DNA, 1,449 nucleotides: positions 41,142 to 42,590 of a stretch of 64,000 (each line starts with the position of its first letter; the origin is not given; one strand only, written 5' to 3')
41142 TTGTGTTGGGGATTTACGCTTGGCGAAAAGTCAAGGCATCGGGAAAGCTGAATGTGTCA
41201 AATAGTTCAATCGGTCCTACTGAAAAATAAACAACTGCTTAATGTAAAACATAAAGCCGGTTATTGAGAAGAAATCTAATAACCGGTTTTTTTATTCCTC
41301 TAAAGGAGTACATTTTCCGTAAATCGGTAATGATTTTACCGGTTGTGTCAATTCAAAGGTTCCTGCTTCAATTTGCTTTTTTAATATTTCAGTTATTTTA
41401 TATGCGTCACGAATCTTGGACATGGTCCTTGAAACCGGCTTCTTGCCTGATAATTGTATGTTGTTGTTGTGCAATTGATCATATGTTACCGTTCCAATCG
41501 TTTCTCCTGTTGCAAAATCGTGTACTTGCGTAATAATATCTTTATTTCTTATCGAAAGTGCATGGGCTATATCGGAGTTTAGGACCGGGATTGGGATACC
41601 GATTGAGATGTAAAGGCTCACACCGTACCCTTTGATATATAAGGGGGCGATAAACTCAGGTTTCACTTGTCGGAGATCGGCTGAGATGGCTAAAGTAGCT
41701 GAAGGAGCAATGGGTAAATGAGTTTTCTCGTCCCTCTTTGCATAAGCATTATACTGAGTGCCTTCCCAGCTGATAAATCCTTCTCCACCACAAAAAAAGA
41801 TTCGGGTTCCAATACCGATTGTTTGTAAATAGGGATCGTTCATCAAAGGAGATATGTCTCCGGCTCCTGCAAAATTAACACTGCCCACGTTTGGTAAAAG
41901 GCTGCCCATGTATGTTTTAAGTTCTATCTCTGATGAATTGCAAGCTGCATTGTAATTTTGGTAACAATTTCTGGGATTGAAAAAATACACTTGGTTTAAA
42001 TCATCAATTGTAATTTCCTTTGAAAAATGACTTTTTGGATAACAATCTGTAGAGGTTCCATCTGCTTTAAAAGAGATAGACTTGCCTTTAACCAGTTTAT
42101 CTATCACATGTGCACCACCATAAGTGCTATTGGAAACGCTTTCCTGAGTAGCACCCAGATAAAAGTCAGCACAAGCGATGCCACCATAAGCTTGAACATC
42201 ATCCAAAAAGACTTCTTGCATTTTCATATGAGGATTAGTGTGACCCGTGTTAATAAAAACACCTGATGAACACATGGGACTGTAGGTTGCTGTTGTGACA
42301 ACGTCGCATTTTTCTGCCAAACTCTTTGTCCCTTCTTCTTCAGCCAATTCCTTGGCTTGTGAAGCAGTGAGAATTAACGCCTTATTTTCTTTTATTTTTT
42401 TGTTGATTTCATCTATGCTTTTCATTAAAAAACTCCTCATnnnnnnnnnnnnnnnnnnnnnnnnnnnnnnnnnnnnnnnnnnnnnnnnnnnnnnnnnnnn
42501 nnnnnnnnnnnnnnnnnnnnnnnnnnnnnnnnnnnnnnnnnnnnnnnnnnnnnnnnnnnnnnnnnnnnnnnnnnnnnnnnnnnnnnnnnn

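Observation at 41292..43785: COG1900/DUF39-like gene translationally coupled to aspartokinase: possible methanogen-type homocysteine route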

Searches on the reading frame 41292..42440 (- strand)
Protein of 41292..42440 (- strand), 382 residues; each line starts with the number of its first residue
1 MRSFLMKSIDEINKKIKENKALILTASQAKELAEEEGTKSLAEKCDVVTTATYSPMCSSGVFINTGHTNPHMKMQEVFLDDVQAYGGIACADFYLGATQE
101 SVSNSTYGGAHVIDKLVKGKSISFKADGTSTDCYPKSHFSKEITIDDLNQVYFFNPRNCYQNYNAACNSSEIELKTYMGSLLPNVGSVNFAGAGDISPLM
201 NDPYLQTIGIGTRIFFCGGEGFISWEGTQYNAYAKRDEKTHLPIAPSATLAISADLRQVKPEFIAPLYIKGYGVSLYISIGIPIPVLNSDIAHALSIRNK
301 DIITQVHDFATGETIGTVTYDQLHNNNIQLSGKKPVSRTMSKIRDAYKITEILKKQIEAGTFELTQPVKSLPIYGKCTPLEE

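Call 3: search_protein_families(library=pfam, proteins=[window:41292-42440:-], max_evalue=0.01)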
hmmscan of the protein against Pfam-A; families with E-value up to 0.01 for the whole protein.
window:41292-42440:- (382 aa): 1 family
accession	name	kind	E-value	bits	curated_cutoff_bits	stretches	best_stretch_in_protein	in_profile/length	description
PF01837.22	HcyBio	-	6.2e-122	407.3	26.2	1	21-364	1-349/349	Homocysteine biosynthesis enzyme, sulfur-incorporation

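Call 4: search_protein_families(library=ncbifam, proteins=[window:41292-42440:-], max_evalue=0.01)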
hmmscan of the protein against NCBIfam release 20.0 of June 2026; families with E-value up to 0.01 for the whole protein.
window:41292-42440:- (382 aa): 1 family
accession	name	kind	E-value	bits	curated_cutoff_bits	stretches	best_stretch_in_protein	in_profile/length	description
TIGR03287.1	methan_mark_16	hypoth_equivalog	5.8e-41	140.2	363.95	1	25-326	3-292/391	methanogenesis marker 16 metalloprotein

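Call 8: find_homologous_proteins(query=window:41292-42440:-)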
Query window:41292-42440:- (382 aa): 8000 proteins with E <= 0.001 among 8000 candidates; the best 120 are listed.
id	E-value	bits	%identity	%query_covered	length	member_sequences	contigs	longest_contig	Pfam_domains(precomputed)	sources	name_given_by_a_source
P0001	2.3e-235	799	92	98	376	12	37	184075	PF01837.23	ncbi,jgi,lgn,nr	ncbi:MAG: L-aspartate semialdehyde sulfurtransferase [Thermotogaceae bacterium]|jgi:uncharacterized 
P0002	1.5e-231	786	91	98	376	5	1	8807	PF01837.23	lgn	-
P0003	2.9e-226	769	88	98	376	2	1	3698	PF01837.23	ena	-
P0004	1.7e-222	756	88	98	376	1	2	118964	PF01837.23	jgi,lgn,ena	-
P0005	2.9e-221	752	86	98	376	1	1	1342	PF01837.23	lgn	-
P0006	2.5e-217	739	84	99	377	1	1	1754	PF01837.23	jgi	-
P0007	1.1e-215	734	83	99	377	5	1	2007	PF01837.23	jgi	-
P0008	2.0e-209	713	82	99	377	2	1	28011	PF01837.23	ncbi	-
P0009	6.0e-208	708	81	99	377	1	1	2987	PF01837.23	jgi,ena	-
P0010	6.6e-194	662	77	98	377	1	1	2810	PF01837.23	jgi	-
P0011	3.1e-193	660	76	98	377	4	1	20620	PF01837.23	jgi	-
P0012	5.6e-190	649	73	99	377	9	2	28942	PF01837.23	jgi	-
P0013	7.0e-188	642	72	99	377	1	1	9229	PF01837.23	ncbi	-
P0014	5.3e-171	587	66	98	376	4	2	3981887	PF01837.23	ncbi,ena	-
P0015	2.5e-165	568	65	98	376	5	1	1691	PF01837.23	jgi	-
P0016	6.8e-150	517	59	97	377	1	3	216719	PF01837.23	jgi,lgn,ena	-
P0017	2.3e-148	512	61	97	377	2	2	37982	PF01837.23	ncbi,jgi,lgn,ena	-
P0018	3.9e-148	512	59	99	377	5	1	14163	PF01837.23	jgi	-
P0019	1.9e-147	509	58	98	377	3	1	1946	PF01837.23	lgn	-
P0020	1.6e-146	506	58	99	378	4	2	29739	PF01837.23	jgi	-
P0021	1.9e-146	506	58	99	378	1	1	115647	PF01837.23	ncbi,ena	-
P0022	2.2e-143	496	58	96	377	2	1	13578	PF01837.23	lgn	-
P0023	8.8e-141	488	57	97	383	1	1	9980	PF01837.23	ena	-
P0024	1.4e-138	480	57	97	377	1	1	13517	PF01837.23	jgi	-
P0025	2.0e-138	480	56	98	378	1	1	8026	PF01837.23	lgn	-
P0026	1.3e-137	477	55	97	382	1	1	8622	PF01837.23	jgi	jgi:uncharacterized protein (DUF39 family)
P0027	4.5e-137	475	57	97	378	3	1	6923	PF01837.23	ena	-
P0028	7.8e-137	475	56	97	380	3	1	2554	PF01837.23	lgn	-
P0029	2.2e-136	473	56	98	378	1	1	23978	PF01837.23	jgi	-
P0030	3.6e-136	472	55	97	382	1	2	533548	PF01837.23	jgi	-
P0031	1.1e-133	464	53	98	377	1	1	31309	PF01837.23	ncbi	-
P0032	1.4e-131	457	54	97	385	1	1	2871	PF01837.23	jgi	jgi:uncharacterized protein (DUF39 family)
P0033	1.3e-130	454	55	98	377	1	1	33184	PF01837.23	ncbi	-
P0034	2.6e-130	453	53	97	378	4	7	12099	PF01837.23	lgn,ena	-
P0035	7.9e-128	445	52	97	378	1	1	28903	PF01837.23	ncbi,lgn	-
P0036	3.5e-127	443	53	97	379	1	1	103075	PF01837.23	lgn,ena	-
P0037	3.8e-123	429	52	97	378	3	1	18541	PF01837.23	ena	-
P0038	4.4e-120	419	50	99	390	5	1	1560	PF01837.23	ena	-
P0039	5.1e-120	419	49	99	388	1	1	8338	PF01837.23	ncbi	-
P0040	5.1e-120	419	49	99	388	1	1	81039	PF01837.23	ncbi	-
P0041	8.4e-120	418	49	99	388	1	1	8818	PF01837.23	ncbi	-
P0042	3.1e-119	417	49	97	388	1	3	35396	PF01837.23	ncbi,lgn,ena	-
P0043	1.5e-118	414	49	99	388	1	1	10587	PF01837.23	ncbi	-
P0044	3.6e-118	413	49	96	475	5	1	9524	PF14697.12,PF17179.10,PF12797.13,PF12837.13,PF00037.33,PF12838.13,PF01837.23,PF13237.12,PF13187.12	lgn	-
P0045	4.2e-118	413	48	98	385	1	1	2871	PF01837.23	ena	-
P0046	4.7e-118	413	49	99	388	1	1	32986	PF01837.23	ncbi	-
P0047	5.1e-118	413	48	97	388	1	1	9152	PF01837.23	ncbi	-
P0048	8.5e-118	412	48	99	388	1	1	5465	PF01837.23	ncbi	-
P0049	9.6e-118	412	49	98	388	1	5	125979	PF01837.23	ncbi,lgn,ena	-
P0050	1.3e-117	411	48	98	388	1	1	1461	PF01837.23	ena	-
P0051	1.6e-117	411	55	85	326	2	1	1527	PF01837.23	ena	-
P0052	2.5e-117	410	49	98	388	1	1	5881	PF01837.23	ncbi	-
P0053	3.9e-117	410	48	97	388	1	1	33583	PF01837.23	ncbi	-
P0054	3.9e-117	410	48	97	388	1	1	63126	PF01837.23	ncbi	-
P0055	1.0e-116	408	48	97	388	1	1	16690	PF01837.23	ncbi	-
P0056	1.1e-116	408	50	99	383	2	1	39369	PF01837.23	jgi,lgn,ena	-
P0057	1.4e-116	408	49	99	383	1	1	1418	PF01837.23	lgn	-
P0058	1.5e-116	408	51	96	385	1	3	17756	PF01837.23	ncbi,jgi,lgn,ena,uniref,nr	ncbi:hypothetical protein BXT86_03595 [candidate division WOR-3 bacterium 4484_100]|uniref:Homocyste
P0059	1.8e-116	407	51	96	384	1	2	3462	PF01837.23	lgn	-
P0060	2.2e-116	407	48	98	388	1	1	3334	PF01837.23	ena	-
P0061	3.7e-116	407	49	99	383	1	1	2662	PF01837.23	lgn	-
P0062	3.8e-116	406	49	99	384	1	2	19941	PF01837.23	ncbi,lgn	ncbi:MAG: homocysteine biosynthesis protein [bacterium]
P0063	4.4e-116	406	49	99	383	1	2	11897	PF01837.23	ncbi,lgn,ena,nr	ncbi:homocysteine biosynthesis protein [bacterium]|nr:homocysteine biosynthesis protein [bacterium] 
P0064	7.8e-116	405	49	99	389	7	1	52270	PF01837.23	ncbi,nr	ncbi:homocysteine biosynthesis protein [Thermovorax subterraneus]|nr:homocysteine biosynthesis prote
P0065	1.1e-115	405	48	99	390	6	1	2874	PF01837.23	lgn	-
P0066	1.7e-115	404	48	99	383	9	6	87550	PF01837.23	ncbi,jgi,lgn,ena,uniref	ncbi:MAG: homocysteine biosynthesis protein [candidate division WOR-3 bacterium]|uniref:Homocysteine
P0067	4.4e-115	403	49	99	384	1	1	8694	PF01837.23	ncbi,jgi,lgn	-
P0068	5.6e-115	403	49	99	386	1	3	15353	PF01837.23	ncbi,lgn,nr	ncbi:MAG: L-aspartate semialdehyde sulfurtransferase [Tepidanaerobacteraceae bacterium]|nr:L-asparta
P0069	5.7e-115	403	47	99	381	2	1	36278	PF01837.23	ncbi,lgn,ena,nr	ncbi:MAG: homocysteine biosynthesis protein [Candidatus Marinimicrobia bacterium]|nr:homocysteine bi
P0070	8.6e-115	402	48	99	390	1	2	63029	PF01837.23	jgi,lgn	jgi:uncharacterized protein (DUF39 family)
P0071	1.7e-114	401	47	96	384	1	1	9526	PF01837.23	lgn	-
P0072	2.6e-114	400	46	97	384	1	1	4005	PF01837.23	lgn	-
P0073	2.9e-114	400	48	99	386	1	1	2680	PF01837.23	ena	-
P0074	4.8e-114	400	48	96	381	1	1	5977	PF01837.23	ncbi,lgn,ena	-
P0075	6.8e-114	399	49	96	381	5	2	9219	PF01837.23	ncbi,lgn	ncbi:MAG: homocysteine biosynthesis protein [Fidelibacterota bacterium]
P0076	7.2e-114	399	49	96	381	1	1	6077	PF01837.23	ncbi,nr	ncbi:MAG: homocysteine biosynthesis protein [Candidatus Marinimicrobia bacterium]|nr:homocysteine bi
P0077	8.6e-114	399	48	99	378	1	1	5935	PF01837.23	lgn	-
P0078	1.2e-113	398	48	99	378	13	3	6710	PF01837.23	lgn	-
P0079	2.0e-113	398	50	96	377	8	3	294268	PF01837.23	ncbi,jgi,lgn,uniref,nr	ncbi:uncharacterized protein (DUF39 family) [Oceanotoga teriensis]|jgi:uncharacterized protein (DUF3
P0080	3.8e-113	397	47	97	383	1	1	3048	PF01837.23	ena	-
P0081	4.4e-113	396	47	99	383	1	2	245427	PF01837.23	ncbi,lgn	-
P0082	6.3e-113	396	48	96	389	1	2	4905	PF01837.23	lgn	-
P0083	6.9e-113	396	47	99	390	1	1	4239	PF01837.23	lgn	-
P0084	7.9e-113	396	47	99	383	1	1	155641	PF01837.23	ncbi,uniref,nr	ncbi:homocysteine biosynthesis protein [Fusibacter sp. 3D3]|uniref:homocysteine biosynthesis protein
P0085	1.9e-112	394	47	99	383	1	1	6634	PF01837.23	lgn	-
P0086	2.0e-112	394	49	96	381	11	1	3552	PF01837.23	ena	-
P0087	3.2e-112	394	48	96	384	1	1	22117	PF01837.23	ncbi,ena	-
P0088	3.7e-112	393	48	96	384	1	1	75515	PF01837.23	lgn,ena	-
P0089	4.2e-112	393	47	99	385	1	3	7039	PF01837.23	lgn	-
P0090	5.8e-112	393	46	99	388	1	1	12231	PF01837.23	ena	-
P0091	6.4e-112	393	47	98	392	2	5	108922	PF01837.23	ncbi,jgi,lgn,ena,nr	ncbi:MAG TPA: homocysteine biosynthesis protein [Anaerovoracaceae bacterium]|nr:homocysteine biosynt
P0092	9.8e-112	392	48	96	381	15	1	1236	PF01837.23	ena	-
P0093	1.1e-111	392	48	99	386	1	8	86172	PF01837.23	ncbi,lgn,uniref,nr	ncbi:MAG: L-aspartate semialdehyde sulfurtransferase [Clostridiales bacterium]|uniref:Uncharacterize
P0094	1.1e-111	392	48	99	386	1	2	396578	PF01837.23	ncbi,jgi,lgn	-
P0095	1.1e-111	392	48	99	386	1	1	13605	PF01837.23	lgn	-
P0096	1.1e-111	392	45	99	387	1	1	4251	PF01837.23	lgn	-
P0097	1.1e-111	392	48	96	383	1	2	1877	PF01837.23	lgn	-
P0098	1.3e-111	392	48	96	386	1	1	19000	PF01837.23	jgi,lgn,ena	-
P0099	1.3e-111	392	47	98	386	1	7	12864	PF01837.23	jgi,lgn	jgi:uncharacterized protein (DUF39 family)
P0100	1.4e-111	391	45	99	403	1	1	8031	PF01837.23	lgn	-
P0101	1.9e-111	391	46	97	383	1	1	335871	PF01837.23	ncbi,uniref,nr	ncbi:homocysteine biosynthesis protein [Fusibacter ferrireducens]|uniref:Homocysteine biosynthesis p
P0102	1.9e-111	391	45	98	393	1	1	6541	PF01837.23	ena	-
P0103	1.9e-111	391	47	95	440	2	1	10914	PF14697.12,PF12797.13,PF12837.13,PF00037.33,PF12838.13,PF01837.23,PF12800.13,PF13187.12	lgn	-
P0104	2.1e-111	391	48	99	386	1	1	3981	PF01837.23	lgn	-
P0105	2.1e-111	391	46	99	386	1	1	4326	PF01837.23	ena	-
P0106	2.9e-111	390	47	99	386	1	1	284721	PF01837.23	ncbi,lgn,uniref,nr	ncbi:uncharacterized protein (DUF39 family) [Caldicoprobacter guelmensis]|uniref:homocysteine biosyn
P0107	3.0e-111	390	47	96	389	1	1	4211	PF01837.23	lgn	-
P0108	3.3e-111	390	49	96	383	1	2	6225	PF01837.23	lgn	-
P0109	3.8e-111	390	46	99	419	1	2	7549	PF01837.23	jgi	-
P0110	4.0e-111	390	47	99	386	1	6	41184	PF01837.23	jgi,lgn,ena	jgi:uncharacterized protein (DUF39 family)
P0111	4.0e-111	390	46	99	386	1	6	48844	PF01837.23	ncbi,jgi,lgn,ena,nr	ncbi:MAG: hypothetical protein GX094_05090 [Clostridiales bacterium]|jgi:uncharacterized protein (DU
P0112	4.2e-111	390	49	96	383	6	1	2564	PF01837.23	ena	-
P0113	5.0e-111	390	46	95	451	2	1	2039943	PF12797.13,PF00037.33,PF12838.13,PF01837.23,PF13187.12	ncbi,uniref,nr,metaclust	ncbi:homocysteine biosynthesis protein [Pseudothermotoga thermarum]|uniref:4Fe-4S ferredoxin-type do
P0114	6.5e-111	389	47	99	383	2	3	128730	PF01837.23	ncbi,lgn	-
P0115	6.8e-111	389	47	96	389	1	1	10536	PF01837.23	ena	-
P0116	7.1e-111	389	46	98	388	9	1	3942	PF01837.23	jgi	-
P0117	8.3e-111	389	46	97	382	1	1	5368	PF01837.23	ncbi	-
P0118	9.6e-111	389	47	99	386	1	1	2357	PF01837.23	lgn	-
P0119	9.7e-111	389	47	99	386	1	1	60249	PF01837.23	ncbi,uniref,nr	ncbi:homocysteine biosynthesis protein [Caldicoprobacter algeriensis]|uniref:homocysteine biosynthes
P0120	9.8e-111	389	49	96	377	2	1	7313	PF01837.23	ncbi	-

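Call 11: find_encoding_contigs(protein=window:41292-42425:-, flank=10000, max_places=4)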
Protein window:41292-42425:- (377 aa): 1 contig read that carries it; 1 place shown.
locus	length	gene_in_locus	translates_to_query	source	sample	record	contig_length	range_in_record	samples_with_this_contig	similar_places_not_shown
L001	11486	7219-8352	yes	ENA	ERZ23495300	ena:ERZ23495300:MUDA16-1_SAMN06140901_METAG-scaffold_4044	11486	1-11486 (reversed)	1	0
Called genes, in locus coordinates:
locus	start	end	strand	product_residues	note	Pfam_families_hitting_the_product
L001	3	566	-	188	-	?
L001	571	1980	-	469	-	PF04417:DUF501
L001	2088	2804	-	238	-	PF00072:Response_reg, PF00486:Trans_reg_C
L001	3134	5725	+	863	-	PF00270:DEAD, PF04851:ResIII, PF07652:Flavi_DEAD (weak), PF09848:SLFN-g3_helicase (weak), PF22527:DEXQc_Suv3, PF00271:Helicase_C (weak)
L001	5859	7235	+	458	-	PF00696:AA_kinase, PF13840:ACT_7 (weak), PF01842:ACT (faint), PF13840:ACT_7 (weak), PF22468:ACT_9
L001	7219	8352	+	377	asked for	PF01837:HcyBio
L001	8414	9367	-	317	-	PF02653:BPD_transp_2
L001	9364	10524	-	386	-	PF02653:BPD_transp_2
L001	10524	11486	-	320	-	?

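Call 12: find_encoding_contigs(protein=P0001, flank=10000, max_places=4)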
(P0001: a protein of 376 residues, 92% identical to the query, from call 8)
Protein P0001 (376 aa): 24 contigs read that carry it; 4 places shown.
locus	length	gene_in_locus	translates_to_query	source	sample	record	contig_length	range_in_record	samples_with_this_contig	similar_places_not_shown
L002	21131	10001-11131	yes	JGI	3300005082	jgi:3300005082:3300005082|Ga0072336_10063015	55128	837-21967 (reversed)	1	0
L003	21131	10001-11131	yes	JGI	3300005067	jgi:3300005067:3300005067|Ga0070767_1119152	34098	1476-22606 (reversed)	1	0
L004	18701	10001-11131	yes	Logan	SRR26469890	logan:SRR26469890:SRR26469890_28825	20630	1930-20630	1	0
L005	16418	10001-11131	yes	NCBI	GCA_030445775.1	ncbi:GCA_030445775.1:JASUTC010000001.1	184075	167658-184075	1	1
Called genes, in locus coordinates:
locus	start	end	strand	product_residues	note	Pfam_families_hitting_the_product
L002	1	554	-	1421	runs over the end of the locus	PF01336:tRNA_anti-codon, PF02811:PHP, PF00929:RNase_T, PF07733:DNA_pol3_alpha, PF17657:DNA_pol3_finger, PF14579:HHH_6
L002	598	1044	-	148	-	PF02075:RuvC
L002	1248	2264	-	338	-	PF01207:Dus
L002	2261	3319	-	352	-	PF02350:Epimerase_2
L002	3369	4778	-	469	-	PF00583:Acetyltransf_1 (weak), PF04417:DUF501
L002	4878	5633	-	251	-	PF00072:Response_reg, PF00486:Trans_reg_C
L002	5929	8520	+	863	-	PF00270:DEAD, PF04851:ResIII, PF07652:Flavi_DEAD, PF09848:SLFN-g3_helicase (weak), PF22527:DEXQc_Suv3, PF00271:Helicase_C (weak)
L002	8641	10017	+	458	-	PF00696:AA_kinase, PF13840:ACT_7 (weak), PF01842:ACT (faint), PF22468:ACT_9 (weak), PF13840:ACT_7, PF22468:ACT_9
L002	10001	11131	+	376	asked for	PF01837:HcyBio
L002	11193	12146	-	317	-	PF02653:BPD_transp_2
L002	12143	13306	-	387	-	PF02653:BPD_transp_2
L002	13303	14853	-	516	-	PF00005:ABC_tran, PF13304:AAA_21 (faint), PF00005:ABC_tran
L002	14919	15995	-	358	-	PF02608:Bmp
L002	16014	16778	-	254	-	PF01048:PNP_UDP_1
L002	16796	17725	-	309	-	PF01156:IU_nuc_hydro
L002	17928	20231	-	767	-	PF00672:HAMP (faint), PF00015:MCPsignal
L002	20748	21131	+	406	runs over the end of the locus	?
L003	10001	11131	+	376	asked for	PF01837:HcyBio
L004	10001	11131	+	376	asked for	PF01837:HcyBio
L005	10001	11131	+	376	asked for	PF01837:HcyBio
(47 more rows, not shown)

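Call 13: search_solved_structures(query=window:41292-42425:-, max_evalue=0.01, show_alignments=2)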
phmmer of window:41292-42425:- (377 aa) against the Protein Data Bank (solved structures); distinct sequences matched with E-value up to 0.01: 0.

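Call 23: find_encoding_contigs(protein=P0014, flank=10000, max_places=1)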
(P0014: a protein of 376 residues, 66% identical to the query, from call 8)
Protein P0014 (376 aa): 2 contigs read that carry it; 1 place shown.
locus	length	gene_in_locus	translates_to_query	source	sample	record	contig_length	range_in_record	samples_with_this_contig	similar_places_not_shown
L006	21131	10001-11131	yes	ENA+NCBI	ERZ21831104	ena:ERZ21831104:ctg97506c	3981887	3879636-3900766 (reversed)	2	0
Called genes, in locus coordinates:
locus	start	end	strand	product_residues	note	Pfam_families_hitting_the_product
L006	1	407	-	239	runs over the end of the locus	PF00072:Response_reg, PF00486:Trans_reg_C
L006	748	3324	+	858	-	PF00176:SNF2-rel_dom (faint), PF00270:DEAD, PF04851:ResIII, PF07652:Flavi_DEAD (weak), PF22527:DEXQc_Suv3, PF09848:SLFN-g3_helicase (weak), PF00271:Helicase_C (weak)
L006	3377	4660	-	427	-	PF02056:Glyco_hydro_4, PF11975:Glyco_hydro_4C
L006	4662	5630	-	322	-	PF01869:BcrAD_BadFG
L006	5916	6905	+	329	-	PF00356:LacI, PF00532:Peripla_BP_1, PF13407:Peripla_BP_4, PF13377:Peripla_BP_3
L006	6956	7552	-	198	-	PF01184:Gpr1_Fun34_YaaH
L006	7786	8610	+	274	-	PF02729:OTCace_N, PF00185:OTCace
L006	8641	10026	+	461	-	PF00696:AA_kinase, PF13840:ACT_7, PF01842:ACT (weak), PF22468:ACT_9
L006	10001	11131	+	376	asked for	PF01837:HcyBio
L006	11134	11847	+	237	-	PF27030:AbpE_bact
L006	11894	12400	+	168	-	PF00293:NUDIX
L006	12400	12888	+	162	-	PF00293:NUDIX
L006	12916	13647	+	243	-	PF00881:Nitroreductase, PF14512:TM1586_NiRdase (faint)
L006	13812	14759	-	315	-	PF01636:APH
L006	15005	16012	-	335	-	PF00356:LacI, PF00532:Peripla_BP_1, PF13407:Peripla_BP_4, PF13377:Peripla_BP_3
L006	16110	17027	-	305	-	PF20720:nSTAND3 (weak), PF00005:ABC_tran, PF13401:AAA_22 (weak), PF08352:oligo_HPY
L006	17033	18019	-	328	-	PF00005:ABC_tran, PF08352:oligo_HPY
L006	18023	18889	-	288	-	PF00528:BPD_transp_1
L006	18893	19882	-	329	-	PF00528:BPD_transp_1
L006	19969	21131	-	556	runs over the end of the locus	PF00496:SBP_bac_5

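Call 24: find_encoding_contigs(protein=P0030, flank=10000, max_places=1)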
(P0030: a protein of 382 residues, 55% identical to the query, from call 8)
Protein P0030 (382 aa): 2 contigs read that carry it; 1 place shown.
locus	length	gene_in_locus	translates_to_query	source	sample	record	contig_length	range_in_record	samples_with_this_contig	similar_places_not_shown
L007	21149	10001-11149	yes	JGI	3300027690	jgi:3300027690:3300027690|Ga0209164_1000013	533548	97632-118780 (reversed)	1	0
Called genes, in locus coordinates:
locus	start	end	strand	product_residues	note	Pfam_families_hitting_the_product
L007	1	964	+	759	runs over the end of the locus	PF19838:LptD_2 (weak)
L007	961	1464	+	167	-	PF01288:HPPK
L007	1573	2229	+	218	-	PF01712:dNK, PF13238:AAA_18 (weak), PF13671:AAA_33 (faint), PF02223:Thymidylate_kin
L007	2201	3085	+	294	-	PF02569:Pantoate_ligase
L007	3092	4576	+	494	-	PF02113:Peptidase_S13, PF13354:Beta-lactamase2 (faint)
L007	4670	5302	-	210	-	PF04542:Sigma70_r2, PF08281:Sigma70_r4_2, PF04545:Sigma70_r4 (weak)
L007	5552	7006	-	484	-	PF00282:Pyridoxal_deC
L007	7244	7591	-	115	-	-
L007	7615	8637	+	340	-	PF01118:Semialdhyde_dh, PF02774:Semialdhyde_dhC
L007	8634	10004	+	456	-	PF00696:AA_kinase, PF01842:ACT (faint), PF22629:ACT_AHAS_ss (faint), PF13840:ACT_7 (weak), PF22468:ACT_9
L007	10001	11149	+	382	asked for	PF01837:HcyBio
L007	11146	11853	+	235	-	PF27030:AbpE_bact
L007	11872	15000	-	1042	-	PF07494:Reg_prop (weak), PF07495:Y_Y_Y, PF00512:HisKA, PF13581:HATPase_c_2 (weak), PF02518:HATPase_c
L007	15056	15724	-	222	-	PF00165:HTH_AraC (faint), PF12833:HTH_18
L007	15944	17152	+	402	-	PF00155:Aminotran_1_2, PF01041:DegT_DnrJ_EryC1 (weak)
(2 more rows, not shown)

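Call 25: find_encoding_contigs(protein=P0079, flank=10000, max_places=1)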
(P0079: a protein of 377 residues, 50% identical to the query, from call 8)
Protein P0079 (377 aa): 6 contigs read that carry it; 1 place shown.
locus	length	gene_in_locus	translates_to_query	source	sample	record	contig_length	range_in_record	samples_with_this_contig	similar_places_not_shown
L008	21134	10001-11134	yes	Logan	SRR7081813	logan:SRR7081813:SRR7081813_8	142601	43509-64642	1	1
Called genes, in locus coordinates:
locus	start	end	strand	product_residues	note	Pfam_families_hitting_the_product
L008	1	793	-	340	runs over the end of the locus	PF05343:Peptidase_M42, PF02127:Peptidase_M18 (faint), PF01546:Peptidase_M20 (weak), PF04389:Peptidase_M28 (weak)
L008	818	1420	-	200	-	PF03775:MinC_C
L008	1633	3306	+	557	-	PF01642:MM_CoA_mutase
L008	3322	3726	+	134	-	PF02310:B12-binding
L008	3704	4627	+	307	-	PF03308:MeaB, PF00931:NB-ARC (faint), PF00009:GTP_EFTU (faint), PF00448:SRP54 (faint), PF02492:cobW, PF03029:ATP_bind_1 (faint), PF03266:NTPase_1 (faint)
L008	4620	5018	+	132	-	PF00903:Glyoxalase, PF13468:Glyoxalase_3 (weak), PF13669:Glyoxalase_4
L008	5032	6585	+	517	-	PF01039:Carboxyl_trans, PF03255:ACCA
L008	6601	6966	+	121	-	-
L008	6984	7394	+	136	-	PF25984:BSH_YknX (faint), PF00364:Biotin_lipoyl, PF25973:BSH_CzcB (faint), PF25917:BSH_RND (weak)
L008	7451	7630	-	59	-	-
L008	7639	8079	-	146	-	-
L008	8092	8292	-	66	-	PF12844:HTH_19, PF01381:HTH_3, PF13443:HTH_26 (weak)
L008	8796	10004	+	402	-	PF00696:AA_kinase, PF22468:ACT_9 (weak), PF13840:ACT_7, PF22468:ACT_9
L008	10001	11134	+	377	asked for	PF01837:HcyBio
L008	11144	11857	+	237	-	PF27030:AbpE_bact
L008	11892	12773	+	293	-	PF02219:MTHFR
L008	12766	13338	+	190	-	-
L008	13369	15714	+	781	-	PF02574:S-methyl_trans, PF00809:Pterin_bind, PF02607:B12-binding_2, PF02310:B12-binding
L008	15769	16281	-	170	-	-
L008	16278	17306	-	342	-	PF07885:Ion_trans_2, PF02254:TrkA_N, PF02080:TrkA_C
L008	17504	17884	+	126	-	PF01250:Ribosomal_S6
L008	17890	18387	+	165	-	PF00436:SSB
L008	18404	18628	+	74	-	PF01084:Ribosomal_S18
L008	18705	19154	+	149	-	PF01281:Ribosomal_L9_N, PF03948:Ribosomal_L9_C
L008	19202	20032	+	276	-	PF23023:Anti-Pycsar_Apyc1, PF00753:Lactamase_B (weak), PF12706:Lactamase_B_2 (weak)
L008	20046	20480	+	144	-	-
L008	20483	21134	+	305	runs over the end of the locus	PF01145:Band_7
